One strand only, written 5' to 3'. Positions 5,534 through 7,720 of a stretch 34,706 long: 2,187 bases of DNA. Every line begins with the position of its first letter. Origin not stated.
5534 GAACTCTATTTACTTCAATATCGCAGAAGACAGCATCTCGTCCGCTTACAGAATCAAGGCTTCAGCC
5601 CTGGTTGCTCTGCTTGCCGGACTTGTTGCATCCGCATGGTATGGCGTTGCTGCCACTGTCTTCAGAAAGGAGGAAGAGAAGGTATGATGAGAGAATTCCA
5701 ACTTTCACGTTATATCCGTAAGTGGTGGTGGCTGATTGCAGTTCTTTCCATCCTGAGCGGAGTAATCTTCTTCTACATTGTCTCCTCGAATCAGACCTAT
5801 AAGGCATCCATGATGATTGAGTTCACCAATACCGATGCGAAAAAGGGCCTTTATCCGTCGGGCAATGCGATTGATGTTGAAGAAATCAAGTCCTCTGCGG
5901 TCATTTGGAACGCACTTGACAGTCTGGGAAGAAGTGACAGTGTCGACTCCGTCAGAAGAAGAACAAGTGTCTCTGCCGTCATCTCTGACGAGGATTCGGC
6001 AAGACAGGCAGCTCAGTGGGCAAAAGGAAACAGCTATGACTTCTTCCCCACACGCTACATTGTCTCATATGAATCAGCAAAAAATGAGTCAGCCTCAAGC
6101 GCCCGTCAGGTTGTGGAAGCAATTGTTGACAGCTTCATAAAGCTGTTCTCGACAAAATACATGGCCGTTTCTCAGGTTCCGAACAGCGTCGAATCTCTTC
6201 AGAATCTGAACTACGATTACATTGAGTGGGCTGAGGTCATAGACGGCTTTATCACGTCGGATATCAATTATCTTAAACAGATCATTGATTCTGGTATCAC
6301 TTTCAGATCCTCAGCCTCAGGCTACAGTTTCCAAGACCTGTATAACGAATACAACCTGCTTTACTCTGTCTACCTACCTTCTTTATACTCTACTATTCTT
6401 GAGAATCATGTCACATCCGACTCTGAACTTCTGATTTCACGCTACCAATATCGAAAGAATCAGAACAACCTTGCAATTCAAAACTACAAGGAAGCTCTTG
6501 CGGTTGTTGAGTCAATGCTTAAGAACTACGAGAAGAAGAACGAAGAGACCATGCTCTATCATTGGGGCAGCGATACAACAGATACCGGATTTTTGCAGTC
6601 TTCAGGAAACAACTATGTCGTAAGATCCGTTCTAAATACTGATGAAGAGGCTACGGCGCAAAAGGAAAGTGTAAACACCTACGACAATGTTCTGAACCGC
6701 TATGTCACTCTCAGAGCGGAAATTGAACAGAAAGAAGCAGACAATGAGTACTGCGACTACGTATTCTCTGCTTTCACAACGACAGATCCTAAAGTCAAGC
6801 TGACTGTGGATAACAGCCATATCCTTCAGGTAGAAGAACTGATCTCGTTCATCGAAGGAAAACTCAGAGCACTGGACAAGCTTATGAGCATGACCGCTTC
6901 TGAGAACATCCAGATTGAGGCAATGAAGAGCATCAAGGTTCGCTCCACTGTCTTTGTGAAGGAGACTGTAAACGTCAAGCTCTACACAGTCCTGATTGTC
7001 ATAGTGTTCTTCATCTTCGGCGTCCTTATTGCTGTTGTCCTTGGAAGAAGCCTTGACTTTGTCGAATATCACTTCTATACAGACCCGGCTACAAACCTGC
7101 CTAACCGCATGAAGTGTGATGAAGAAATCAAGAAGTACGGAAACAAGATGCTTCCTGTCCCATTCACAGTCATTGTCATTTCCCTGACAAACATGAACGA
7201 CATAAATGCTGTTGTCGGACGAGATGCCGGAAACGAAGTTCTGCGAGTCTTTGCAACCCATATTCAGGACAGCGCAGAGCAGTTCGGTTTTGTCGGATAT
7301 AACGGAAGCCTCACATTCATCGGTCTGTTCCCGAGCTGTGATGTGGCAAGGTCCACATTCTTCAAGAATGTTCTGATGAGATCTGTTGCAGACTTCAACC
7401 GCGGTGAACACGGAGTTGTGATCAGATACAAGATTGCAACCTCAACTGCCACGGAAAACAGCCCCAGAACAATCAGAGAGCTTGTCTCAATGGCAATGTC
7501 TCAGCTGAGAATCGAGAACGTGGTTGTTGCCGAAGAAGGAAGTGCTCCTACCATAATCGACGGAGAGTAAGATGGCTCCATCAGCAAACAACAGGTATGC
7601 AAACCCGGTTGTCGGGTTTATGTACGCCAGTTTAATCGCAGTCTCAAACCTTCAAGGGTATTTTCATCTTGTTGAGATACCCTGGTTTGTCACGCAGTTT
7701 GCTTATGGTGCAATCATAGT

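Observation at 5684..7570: Wzz/PCP co-polymerase fused to a catalytically dead GGDEF domain, sitting where a BY-kinase module normally sits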

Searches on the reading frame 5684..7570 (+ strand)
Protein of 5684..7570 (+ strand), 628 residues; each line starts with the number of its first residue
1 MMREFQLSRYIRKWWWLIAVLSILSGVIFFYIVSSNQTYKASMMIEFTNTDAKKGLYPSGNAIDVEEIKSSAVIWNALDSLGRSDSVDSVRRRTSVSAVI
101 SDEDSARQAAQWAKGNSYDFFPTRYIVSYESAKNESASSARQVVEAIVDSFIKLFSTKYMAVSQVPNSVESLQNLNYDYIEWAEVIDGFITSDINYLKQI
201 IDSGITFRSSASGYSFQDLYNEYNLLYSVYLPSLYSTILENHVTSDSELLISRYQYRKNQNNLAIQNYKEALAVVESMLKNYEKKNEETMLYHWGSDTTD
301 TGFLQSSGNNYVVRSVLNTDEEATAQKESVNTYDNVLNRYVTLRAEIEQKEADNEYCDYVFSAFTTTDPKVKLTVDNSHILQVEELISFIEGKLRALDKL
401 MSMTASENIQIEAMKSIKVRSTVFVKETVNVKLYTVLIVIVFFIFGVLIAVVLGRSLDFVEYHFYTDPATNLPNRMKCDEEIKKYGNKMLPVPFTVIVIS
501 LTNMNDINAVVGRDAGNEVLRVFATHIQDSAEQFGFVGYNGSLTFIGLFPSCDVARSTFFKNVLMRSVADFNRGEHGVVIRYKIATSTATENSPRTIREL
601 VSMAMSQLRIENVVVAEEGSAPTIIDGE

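Call 3: search_protein_families(library=pfam, proteins=[window:5684-7570:+], max_evalue=1)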
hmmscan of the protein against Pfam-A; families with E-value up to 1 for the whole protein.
window:5684-7570:+ (628 aa): 4 families
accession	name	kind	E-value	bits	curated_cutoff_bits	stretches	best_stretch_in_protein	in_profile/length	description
PF00990.26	GGDEF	-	7.4e-12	45.8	23.8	1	465-608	2-151/161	Diguanylate cyclase, GGDEF domain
PF17943.6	HOCHOB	-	0.027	15.6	26.3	1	328-384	22-77/120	Homeobox-cysteine loop-homeobox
PF02706.20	Wzz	-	0.052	14.3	25.5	1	11-56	13-59/91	Chain length determinant protein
PF13414.12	TPR_11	-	0.17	12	26.8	1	256-274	5-23/42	TPR repeat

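Call 6: search_protein_families(library=ncbifam, proteins=[window:5684-7570:+], max_evalue=0.1)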
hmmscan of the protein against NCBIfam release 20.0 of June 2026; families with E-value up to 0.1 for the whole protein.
window:5684-7570:+ (628 aa): 11 families
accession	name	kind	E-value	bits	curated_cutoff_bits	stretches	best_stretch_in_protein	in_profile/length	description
NF038266.1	diguan_SiaD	equivalog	1.5e-06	27.8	290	1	466-576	96-208/252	biofilm regulation diguanylate cyclase SiaD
TIGR00254.1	GGDEF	domain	2e-06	27.6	37.4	1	464-607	5-152/168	diguanylate cyclase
NF011955.1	PRK15426.1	equivalog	2.8e-05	22.5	408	1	431-556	366-492/564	cellulose biosynthesis regulator diguanylate cyclase DgcQ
NF007380.0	PRK09894.1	equivalog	0.00033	20.1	256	1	459-531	124-196/296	diguanylate cyclase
NF007135.0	PRK09581.1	equivalog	0.00044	19.2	474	1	466-568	294-398/457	PleD family two-component system response regulator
TIGR04153.1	cyanosortA_assc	subfamily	0.0027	17.7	100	1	246-337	31-126/185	cyanoexosortase A system-associated protein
NF045675.1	PhdiestaseDibA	equivalog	0.0033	15.8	980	1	462-552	201-293/623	phosphodiesterase DibA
NF047654.1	DiguCycDgcRLepto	equivalog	0.0089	15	500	1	465-558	134-229/295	diguanylate cyclase DgcR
NF007423.1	PRK09966.1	equivalog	0.0096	14.8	325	1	466-533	241-310/390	diguanylate cyclase DgcN/YfiN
NF011604.1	PRK15030.1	equivalog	0.033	13.2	765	1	85-170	61-148/397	multidrug efflux RND transporter periplasmic adaptor subunit AcrA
TIGR02780.1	TrbJ_Ti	equivalog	0.082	12.3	100.55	0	135-284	47-167/253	P-type conjugative transfer protein TrbJ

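Call 7: find_homologous_proteins(query=window:5684-7567:+)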
Query window:5684-7567:+ (628 aa): 77 proteins with E <= 0.001 among 8000 candidates.
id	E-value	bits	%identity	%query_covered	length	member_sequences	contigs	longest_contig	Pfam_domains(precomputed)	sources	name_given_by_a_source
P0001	0.0e+0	1340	97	100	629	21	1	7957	PF00990.27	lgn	-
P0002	0.0e+0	1301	93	100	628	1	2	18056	PF00990.27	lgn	-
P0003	0.0e+0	1283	93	100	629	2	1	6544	PF00990.27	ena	-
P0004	0.0e+0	1282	92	100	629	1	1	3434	PF00990.27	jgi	-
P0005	0.0e+0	1278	92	100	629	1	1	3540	PF00990.27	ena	-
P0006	0.0e+0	1262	91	100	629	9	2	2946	PF00990.27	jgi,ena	-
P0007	0.0e+0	1241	89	100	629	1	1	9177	PF00990.27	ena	-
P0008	0.0e+0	1104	79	100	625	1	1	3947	PF00990.27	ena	-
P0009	0.0e+0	1103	79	99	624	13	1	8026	PF00990.27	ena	-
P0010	0.0e+0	1101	79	99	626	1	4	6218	PF00990.27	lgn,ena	-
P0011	0.0e+0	1092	79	99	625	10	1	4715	PF00990.27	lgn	-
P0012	0.0e+0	1090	79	99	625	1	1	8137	PF00990.27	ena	-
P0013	0.0e+0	1089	78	99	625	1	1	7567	PF00990.27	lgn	-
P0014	1.3e-263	894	64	98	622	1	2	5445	PF00990.27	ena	-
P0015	1.9e-261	887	65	97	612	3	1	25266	PF00990.27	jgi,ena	-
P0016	3.0e-261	886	63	99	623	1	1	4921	PF00990.27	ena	-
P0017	4.3e-260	883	64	98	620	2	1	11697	PF00990.27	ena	-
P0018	1.7e-259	881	64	99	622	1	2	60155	PF00990.27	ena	-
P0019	7.4e-258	875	64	97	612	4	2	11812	PF00990.27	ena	-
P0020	2.6e-257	873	65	97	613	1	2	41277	PF00990.27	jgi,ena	-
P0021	2.2e-256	870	62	99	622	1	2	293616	PF00990.27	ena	-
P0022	1.7e-255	867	63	99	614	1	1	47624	PF00990.27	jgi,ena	-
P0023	3.5e-255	866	63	98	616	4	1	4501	PF00990.27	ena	-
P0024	3.5e-254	863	62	98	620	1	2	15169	PF00990.27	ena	-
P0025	3.9e-254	863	63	98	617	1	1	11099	PF00990.27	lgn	-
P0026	7.6e-253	859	62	98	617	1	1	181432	PF00990.27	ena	-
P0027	3.8e-252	856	63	97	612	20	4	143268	PF00990.27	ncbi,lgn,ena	-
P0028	2.3e-251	854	61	98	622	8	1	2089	PF00990.27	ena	-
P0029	3.0e-249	847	62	97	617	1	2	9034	PF00990.27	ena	-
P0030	1.8e-238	811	59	97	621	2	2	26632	PF00990.27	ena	-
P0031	1.1e-236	805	58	97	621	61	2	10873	PF00990.27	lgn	-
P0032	2.7e-235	801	58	98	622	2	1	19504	PF00990.27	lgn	-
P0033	3.5e-234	797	58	98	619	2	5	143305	PF00990.27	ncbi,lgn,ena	-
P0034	1.2e-233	795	57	99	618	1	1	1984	PF00990.27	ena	-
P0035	5.8e-233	793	58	98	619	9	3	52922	PF00990.27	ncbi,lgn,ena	-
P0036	7.1e-228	776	56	98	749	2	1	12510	PF00990.27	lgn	-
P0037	8.4e-228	776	57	98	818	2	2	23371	PF00990.27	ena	-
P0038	2.7e-227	774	56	98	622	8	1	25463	PF00990.27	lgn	-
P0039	3.5e-227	774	56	98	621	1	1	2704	PF00990.27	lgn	-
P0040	4.0e-226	770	56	98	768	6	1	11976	PF00990.27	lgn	-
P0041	1.9e-225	768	56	99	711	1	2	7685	PF00990.27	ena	-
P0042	4.4e-224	764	56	98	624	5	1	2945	PF00990.27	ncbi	-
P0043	1.1e-223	762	56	97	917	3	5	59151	PF00990.27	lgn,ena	-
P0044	2.4e-223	761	55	98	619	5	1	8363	PF00990.27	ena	-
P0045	4.2e-223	760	55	98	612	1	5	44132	PF00990.27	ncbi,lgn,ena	-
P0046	6.0e-222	757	56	98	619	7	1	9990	PF00990.27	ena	-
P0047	9.2e-222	756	55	98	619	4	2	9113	PF00990.27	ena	-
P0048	1.5e-221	755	54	100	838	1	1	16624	PF00990.27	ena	-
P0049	5.6e-221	753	55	98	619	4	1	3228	PF00990.27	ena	-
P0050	1.0e-220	753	55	98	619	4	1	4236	PF00990.27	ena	-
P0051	7.2e-220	750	54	99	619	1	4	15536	PF00990.27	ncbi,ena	-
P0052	9.0e-220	749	54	98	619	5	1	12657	PF00990.27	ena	-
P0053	3.7e-219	747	54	98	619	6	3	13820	PF00990.27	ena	-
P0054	7.1e-218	743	53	99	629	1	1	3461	PF00990.27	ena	-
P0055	1.5e-217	742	54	98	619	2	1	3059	PF00990.27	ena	-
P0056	8.1e-217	740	53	98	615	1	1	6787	PF00990.27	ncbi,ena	-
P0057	3.6e-216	738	54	98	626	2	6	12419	PF00990.27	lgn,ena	-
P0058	6.5e-216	737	53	98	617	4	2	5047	PF00990.27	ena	-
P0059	7.3e-216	737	53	98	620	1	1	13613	PF00990.27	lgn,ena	-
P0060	3.1e-209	715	51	98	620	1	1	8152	PF00990.27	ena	-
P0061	1.8e-202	692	50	98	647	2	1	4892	PF00990.27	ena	-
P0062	1.7e-198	679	49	98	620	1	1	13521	PF00990.27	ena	-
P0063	4.1e-186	638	61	76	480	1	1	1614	PF00990.27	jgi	jgi:GGDEF domain-containing protein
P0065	1.5e-165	570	65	66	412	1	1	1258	PF00990.27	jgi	jgi:GGDEF domain-containing protein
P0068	9.2e-95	337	33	97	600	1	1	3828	PF00990.27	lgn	-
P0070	1.5e-61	227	30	96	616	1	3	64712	PF00990.27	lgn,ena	-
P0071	2.7e-61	226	30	96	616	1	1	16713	PF00990.27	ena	-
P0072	1.6e-59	220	29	88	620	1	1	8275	PF00990.27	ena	-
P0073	3.9e-59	219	30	88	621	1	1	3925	PF00990.27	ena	-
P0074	6.1e-59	218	29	88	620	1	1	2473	PF00990.27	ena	-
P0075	1.0e-56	211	30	88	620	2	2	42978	PF00990.27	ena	-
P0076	2.4e-53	200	28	95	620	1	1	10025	PF00990.27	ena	-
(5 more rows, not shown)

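Call 10: find_related_loci(query=window:5684-7567:+, collection=genome_contigs, flank=10000)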
Query window:5684-7567:+ (628 aa) in genome_contigs; peptide patterns used: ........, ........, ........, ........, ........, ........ (x = any residue, [..] = any of these).
78 stretches matched a pattern; 9 encode a relative of the query (tblastn E <= 1e-3); 9 distinct loci.
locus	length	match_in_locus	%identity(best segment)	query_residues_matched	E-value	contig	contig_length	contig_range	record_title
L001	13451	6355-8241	97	1-628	0e+0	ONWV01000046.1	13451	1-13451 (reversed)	uncultured Spirochaetaceae bacterium isolate RUG703 genome assembly, contig: scaffold_4421, whole genome shotgun sequenc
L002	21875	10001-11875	78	1-628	0e+0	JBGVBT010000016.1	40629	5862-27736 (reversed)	MAG: Sphaerochaetaceae bacterium isolate ruminal_MAG_400 ruminal_MAG_400_contig_0016, whole genome shotgun sequence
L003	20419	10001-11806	63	2-610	0e+0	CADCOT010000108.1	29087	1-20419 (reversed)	MAG: uncultured Spirochaetales bacterium isolate RUG14846 genome assembly, contig: RUG14846_asm_108, whole genome shotgu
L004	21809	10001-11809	57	2-611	0e+0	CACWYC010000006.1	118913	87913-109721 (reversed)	MAG: Ruminococcaceae bacterium isolate RUG11024 genome assembly, contig: RUG11024_asm_6, whole genome shotgun sequence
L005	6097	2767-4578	58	2-612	0e+0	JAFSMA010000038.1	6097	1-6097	MAG: Oscillospiraceae bacterium isolate RGIG3265 Goat_Reticulum-3__c166605, whole genome shotgun sequence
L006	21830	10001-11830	58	2-615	0e+0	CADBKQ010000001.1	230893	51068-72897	MAG: uncultured Clostridiales bacterium isolate RUG14052 genome assembly, contig: RUG14052_asm_1, whole genome shotgun s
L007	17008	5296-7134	54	2-618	0e+0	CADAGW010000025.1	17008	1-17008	MAG: uncultured Clostridiales bacterium isolate RUG13279 genome assembly, contig: RUG13279_asm_25, whole genome shotgun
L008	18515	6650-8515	79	1-624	0e+0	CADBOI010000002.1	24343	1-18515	MAG: uncultured Spirochaetales bacterium isolate RUG14151 genome assembly, contig: RUG14151_asm_2, whole genome shotgun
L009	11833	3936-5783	54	2-621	0e+0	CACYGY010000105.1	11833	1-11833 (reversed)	MAG: uncultured Clostridiales bacterium isolate RUG11935 genome assembly, contig: RUG11935_asm_105, whole genome shotgun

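Call 18: find_encoding_contigs(protein=P0027, flank=10000, max_places=2)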
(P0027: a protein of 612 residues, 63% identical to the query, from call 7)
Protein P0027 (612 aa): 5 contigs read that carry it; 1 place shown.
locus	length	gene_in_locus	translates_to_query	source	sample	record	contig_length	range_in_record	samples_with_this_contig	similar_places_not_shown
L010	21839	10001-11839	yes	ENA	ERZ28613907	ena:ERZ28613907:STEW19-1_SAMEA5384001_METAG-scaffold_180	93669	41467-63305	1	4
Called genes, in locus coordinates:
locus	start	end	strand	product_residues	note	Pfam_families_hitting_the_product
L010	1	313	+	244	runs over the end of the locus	PF01061:ABC2_membrane, PF12698:ABC2_membrane_3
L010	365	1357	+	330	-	-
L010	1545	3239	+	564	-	PF00135:COesterase, PF20434:BD-FAE, PF07859:Abhydrolase_3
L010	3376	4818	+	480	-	PF02397:Bac_transf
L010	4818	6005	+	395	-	PF09314:DUF1972 (weak), PF13439:Glyco_transf_4, PF13579:Glyco_trans_4_4, PF00534:Glycos_transf_1, PF13692:Glyco_trans_1_4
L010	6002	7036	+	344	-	PF00534:Glycos_transf_1, PF13692:Glyco_trans_1_4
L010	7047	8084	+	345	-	PF00534:Glycos_transf_1, PF13692:Glyco_trans_1_4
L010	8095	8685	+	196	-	PF00132:Hexapep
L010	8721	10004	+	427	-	-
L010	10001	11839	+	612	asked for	PF00990:GGDEF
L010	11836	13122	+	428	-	-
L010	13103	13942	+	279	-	PF00149:Metallophos, PF12850:Metallophos_2 (faint)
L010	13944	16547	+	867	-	PF01757:Acyl_transf_3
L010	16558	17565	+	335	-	PF00535:Glycos_transf_2, PF10111:Glyco_tranf_2_2, PF13641:Glyco_tranf_2_3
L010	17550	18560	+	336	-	PF00535:Glycos_transf_2, PF10111:Glyco_tranf_2_2, PF13641:Glyco_tranf_2_3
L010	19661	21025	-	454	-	PF00990:GGDEF, PF24898:GGDEF_GdpP (weak)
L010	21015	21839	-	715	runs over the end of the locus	PF08447:PAS_3 (weak), PF00990:GGDEF, PF00563:EAL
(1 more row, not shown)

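Call 19: find_encoding_contigs(protein=P0070, flank=10000, max_places=2)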
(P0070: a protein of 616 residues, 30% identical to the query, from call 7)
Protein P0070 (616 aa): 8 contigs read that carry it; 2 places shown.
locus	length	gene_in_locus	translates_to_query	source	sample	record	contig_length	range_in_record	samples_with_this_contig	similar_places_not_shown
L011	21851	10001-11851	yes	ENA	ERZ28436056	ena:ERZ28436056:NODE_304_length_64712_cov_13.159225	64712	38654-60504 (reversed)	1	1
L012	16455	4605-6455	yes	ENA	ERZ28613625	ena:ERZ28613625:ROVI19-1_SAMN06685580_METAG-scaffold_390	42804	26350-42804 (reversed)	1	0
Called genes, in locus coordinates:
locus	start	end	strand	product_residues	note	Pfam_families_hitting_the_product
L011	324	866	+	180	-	PF00132:Hexapep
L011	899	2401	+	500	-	-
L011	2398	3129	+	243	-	PF05704:Caps_synth, PF12919:TcdA_TcdB (faint), PF04488:Gly_transf_sug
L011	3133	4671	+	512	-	PF14264:Glucos_trans_II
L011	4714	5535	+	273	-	PF04794:YdjC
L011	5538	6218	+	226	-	PF02397:Bac_transf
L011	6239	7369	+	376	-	PF09314:DUF1972, PF20706:GT4-conflict (weak), PF13439:Glyco_transf_4, PF13579:Glyco_trans_4_4, PF00534:Glycos_transf_1, PF13692:Glyco_trans_1_4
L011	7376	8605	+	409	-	PF00149:Metallophos, PF12850:Metallophos_2 (weak)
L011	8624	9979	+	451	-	-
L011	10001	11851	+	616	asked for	PF00990:GGDEF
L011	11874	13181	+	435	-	PF04932:Wzy_C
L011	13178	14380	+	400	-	PF13439:Glyco_transf_4, PF13579:Glyco_trans_4_4, PF00534:Glycos_transf_1, PF13692:Glyco_trans_1_4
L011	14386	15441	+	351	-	PF00535:Glycos_transf_2, PF10111:Glyco_tranf_2_2, PF13641:Glyco_tranf_2_3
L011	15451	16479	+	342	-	PF00535:Glycos_transf_2, PF10111:Glyco_tranf_2_2, PF13641:Glyco_tranf_2_3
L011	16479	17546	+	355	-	PF00535:Glycos_transf_2, PF10111:Glyco_tranf_2_2, PF13641:Glyco_tranf_2_3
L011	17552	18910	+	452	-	PF00563:EAL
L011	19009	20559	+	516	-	-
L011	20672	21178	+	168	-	-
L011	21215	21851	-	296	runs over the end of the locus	PF00126:HTH_1, PF03466:LysR_substrate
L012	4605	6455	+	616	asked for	PF00990:GGDEF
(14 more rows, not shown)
